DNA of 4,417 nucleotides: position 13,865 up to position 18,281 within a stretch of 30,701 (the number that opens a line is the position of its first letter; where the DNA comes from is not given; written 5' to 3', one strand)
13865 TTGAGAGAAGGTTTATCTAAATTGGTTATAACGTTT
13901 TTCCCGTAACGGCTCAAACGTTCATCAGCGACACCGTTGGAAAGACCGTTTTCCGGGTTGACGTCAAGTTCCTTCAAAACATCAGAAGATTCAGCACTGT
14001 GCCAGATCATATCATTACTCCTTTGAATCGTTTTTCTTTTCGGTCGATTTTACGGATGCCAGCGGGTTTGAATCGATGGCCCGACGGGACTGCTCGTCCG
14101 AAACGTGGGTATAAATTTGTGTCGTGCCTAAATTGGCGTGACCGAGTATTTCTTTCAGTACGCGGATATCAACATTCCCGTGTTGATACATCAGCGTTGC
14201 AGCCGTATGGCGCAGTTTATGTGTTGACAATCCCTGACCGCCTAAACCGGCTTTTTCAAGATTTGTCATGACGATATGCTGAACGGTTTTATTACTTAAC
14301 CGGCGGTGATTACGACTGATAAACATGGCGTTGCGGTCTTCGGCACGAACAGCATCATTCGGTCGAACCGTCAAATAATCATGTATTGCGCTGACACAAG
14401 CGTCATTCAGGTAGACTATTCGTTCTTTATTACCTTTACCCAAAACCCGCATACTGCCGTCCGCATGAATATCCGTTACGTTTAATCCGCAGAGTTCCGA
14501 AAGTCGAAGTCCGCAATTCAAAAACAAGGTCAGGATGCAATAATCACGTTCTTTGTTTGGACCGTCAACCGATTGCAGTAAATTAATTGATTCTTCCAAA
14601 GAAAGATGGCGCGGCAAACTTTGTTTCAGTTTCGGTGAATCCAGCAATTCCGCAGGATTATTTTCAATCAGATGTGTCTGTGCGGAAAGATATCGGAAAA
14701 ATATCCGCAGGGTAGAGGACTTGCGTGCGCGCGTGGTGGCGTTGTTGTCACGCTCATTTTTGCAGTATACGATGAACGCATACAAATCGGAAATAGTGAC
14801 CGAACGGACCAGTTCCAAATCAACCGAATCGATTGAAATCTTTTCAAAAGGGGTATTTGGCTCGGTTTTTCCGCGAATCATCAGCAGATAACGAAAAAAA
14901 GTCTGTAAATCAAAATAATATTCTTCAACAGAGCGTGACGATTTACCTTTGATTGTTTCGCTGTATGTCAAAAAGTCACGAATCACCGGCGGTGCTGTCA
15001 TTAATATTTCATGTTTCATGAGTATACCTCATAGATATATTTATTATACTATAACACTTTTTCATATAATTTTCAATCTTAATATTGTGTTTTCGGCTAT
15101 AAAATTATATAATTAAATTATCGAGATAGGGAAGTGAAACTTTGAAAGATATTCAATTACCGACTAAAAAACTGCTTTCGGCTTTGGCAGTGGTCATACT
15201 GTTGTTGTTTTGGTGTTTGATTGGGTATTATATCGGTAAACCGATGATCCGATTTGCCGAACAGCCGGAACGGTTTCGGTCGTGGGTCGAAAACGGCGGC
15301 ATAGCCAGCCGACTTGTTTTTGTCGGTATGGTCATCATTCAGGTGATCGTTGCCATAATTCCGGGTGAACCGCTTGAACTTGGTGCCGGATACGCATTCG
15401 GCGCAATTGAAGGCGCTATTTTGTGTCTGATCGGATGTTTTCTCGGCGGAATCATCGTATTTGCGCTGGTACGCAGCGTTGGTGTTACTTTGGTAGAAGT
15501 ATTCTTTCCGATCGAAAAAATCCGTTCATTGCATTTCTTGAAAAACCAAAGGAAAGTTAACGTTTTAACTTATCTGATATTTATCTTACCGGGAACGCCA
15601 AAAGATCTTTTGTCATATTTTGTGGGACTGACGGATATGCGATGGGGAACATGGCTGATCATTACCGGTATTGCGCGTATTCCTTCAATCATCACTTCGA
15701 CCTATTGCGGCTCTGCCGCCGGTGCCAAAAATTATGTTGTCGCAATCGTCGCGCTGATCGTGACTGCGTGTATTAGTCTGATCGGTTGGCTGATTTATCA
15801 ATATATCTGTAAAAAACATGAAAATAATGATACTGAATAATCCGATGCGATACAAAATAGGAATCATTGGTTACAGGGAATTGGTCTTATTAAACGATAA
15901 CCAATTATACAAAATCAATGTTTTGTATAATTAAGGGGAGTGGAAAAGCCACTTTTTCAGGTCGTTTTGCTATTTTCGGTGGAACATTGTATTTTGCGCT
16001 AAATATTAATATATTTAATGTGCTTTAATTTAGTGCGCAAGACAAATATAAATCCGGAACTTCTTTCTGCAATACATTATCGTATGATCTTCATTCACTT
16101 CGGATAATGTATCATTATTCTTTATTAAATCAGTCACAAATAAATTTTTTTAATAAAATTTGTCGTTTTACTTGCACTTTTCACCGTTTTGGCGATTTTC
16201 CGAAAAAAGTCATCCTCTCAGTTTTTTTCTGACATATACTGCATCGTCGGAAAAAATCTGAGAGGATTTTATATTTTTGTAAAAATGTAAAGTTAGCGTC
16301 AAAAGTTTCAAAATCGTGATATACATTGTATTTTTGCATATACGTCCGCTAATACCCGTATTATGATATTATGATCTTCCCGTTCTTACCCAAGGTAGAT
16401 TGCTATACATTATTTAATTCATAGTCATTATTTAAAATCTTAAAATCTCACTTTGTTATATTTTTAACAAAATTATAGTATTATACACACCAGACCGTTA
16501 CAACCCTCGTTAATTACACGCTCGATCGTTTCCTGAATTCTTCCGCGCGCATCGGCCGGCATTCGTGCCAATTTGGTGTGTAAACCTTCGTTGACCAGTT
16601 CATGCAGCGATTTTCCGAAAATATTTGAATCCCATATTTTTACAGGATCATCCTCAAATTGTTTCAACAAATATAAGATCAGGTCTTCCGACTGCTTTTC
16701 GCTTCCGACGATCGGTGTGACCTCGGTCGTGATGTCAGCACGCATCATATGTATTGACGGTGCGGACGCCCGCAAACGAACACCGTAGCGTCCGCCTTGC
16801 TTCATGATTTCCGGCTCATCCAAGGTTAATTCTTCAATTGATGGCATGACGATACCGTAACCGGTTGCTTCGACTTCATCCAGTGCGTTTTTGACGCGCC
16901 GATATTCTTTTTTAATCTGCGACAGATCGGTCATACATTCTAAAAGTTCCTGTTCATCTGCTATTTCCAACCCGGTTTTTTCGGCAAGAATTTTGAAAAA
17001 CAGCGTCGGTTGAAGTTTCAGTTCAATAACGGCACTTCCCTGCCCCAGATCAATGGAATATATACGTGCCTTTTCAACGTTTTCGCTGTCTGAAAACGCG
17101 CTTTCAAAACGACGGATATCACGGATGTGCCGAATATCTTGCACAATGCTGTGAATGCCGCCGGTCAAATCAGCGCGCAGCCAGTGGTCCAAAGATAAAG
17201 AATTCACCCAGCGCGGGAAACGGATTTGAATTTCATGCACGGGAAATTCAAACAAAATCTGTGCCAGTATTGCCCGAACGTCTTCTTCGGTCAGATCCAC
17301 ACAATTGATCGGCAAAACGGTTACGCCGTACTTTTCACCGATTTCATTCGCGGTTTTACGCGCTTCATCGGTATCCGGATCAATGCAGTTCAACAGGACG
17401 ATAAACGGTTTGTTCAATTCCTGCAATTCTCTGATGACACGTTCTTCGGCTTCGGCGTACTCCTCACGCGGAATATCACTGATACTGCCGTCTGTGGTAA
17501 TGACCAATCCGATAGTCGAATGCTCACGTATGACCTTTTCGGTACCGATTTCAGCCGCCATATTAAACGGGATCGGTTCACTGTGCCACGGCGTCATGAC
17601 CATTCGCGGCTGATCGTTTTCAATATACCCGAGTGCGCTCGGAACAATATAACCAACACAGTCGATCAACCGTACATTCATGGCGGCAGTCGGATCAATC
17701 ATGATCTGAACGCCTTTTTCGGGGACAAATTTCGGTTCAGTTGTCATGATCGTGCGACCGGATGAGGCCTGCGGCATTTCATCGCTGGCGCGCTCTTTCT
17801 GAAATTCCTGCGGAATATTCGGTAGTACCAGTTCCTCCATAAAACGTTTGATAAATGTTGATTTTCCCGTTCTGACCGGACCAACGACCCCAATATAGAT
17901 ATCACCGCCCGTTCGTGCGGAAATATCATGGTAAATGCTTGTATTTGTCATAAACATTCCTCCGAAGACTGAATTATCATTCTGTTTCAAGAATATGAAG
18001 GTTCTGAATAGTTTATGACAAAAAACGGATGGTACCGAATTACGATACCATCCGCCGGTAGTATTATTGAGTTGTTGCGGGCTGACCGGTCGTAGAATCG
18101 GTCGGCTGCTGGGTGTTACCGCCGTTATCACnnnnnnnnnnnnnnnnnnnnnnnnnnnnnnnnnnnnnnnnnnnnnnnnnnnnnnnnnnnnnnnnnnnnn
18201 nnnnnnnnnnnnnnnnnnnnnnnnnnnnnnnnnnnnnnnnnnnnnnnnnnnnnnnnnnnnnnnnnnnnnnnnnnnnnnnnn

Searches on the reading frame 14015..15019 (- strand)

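Call 5: search_protein_families(library=pfam, proteins=[window:14015-15019:-])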
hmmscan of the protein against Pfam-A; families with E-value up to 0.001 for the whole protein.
window:14015-15019:- (334 aa): 2 families
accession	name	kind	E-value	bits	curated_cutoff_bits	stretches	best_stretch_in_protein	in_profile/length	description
PF00589.27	Phage_integrase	-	2.2e-40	138.7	27.1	1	143-309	7-171/172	Phage integrase family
PF02899.23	Phage_int_SAM_1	-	2.2e-05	25.1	22.3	1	71-114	40-82/83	Phage integrase, N-terminal SAM-like domain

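Call 6: search_protein_families(library=ncbifam, proteins=[window:14015-15019:-])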
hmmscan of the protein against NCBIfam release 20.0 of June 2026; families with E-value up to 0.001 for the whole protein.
window:14015-15019:- (334 aa): 12 families
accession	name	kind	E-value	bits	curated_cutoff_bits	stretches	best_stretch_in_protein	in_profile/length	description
TIGR02224.1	recomb_XerC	equivalog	1.2e-63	215.3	335.15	1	15-313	2-284/295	tyrosine recombinase XerC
TIGR02225.1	recomb_XerD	equivalog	1.8e-58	198.2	329.6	1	15-313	2-281/290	site-specific tyrosine recombinase XerD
NF001399.0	PRK00283.1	subfamily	3.3e-57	194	279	1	71-315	48-292/300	tyrosine recombinase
NF040815.2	recomb_XerA_Arch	equivalog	2.8e-56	191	220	1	15-313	2-261/263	site-specific tyrosine recombinase/integron integrase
NF003462.0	PRK05084.1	equivalog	5.7e-40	137.1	267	2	155-317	193-355/360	tyrosine recombinase XerS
NF002331.0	PRK01287.1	subfamily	2.7e-39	135.2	371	1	94-333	97-339/365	site-specific tyrosine recombinase XerC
TIGR02249.1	integrase_gron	subfamily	3.6e-22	79.1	265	2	225-311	223-305/315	integron integrase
NF007370.0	PRK09870.1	subfamily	4.3e-16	59.1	221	1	143-305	17-178/200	tyrosine-type DNA invertase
NF011946.0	PRK15417.1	equivalog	2.9e-15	56.3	435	2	236-309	248-318/337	integron integrase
NF007371.0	PRK09871.1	subfamily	8.4e-15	54.8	222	1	137-306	5-174/198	tyrosine-type DNA invertase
NF040693.1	recomb_GmtY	equivalog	8.6e-06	25.2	340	0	26-190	102-251/441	gamma-mobile-trio recombinase GmtY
NF002685.0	PRK02436.1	equivalog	2.2e-05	24.4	178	1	84-216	44-171/245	site-specific tyrosine recombinase XerD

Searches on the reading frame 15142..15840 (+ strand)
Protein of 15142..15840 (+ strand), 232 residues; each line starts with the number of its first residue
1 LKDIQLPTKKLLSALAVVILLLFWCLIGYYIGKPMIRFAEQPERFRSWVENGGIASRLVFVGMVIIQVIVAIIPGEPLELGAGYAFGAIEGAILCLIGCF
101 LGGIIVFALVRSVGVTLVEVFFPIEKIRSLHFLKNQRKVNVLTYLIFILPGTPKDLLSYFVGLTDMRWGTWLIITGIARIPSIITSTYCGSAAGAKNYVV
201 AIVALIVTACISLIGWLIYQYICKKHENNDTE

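Call 5: search_protein_families(library=pfam, proteins=[window:15142-15840:+])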
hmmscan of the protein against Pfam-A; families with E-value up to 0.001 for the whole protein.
window:15142-15840:+ (232 aa): 1 family
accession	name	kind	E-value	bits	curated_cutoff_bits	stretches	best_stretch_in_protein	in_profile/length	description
PF09335.16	VTT_dom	-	7.5e-16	59.2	33.9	1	73-191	1-122/123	VTT domain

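Call 6: search_protein_families(library=ncbifam, proteins=[window:15142-15840:+])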
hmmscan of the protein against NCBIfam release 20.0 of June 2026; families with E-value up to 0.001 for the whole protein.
window:15142-15840:+ (232 aa): 0 families

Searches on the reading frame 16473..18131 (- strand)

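Call 5: search_protein_families(library=pfam, proteins=[window:16473-18131:-])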
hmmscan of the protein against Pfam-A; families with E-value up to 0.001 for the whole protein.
window:16473-18131:- (552 aa): 4 families
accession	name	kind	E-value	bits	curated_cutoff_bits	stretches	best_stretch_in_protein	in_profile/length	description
PF09547.16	SpoIVA_ATPase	-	4.5e-115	383.4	26.6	1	61-297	1-237/237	Stage IV sporulation protein A, ATPase domain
PF20438.3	SpoIVA_middle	-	3.2e-70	236.3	25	1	298-476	1-179/179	Stage IV sporulation protein A, middle domain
PF20439.3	SpoIVA_C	-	1.3e-34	118.6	25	1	477-552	1-76/76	Sporulation stage IV protein A, C-terminal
PF00009.33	GTP_EFTU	-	2.2e-05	24.6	26.5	0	79-161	5-79/188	Elongation factor Tu GTP binding domain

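Call 6: search_protein_families(library=ncbifam, proteins=[window:16473-18131:-])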
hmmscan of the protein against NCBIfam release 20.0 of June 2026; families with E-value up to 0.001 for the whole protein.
window:16473-18131:- (552 aa): 2 families
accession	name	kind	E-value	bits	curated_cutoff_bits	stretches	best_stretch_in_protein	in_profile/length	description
TIGR02836.1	spore_IV_A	equivalog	8.9e-216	717.5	459.9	1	61-552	1-492/492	stage IV sporulation protein A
TIGR00231.1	small_GTP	domain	0.00099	18.9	42.5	0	77-99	3-25/164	GTP-binding protein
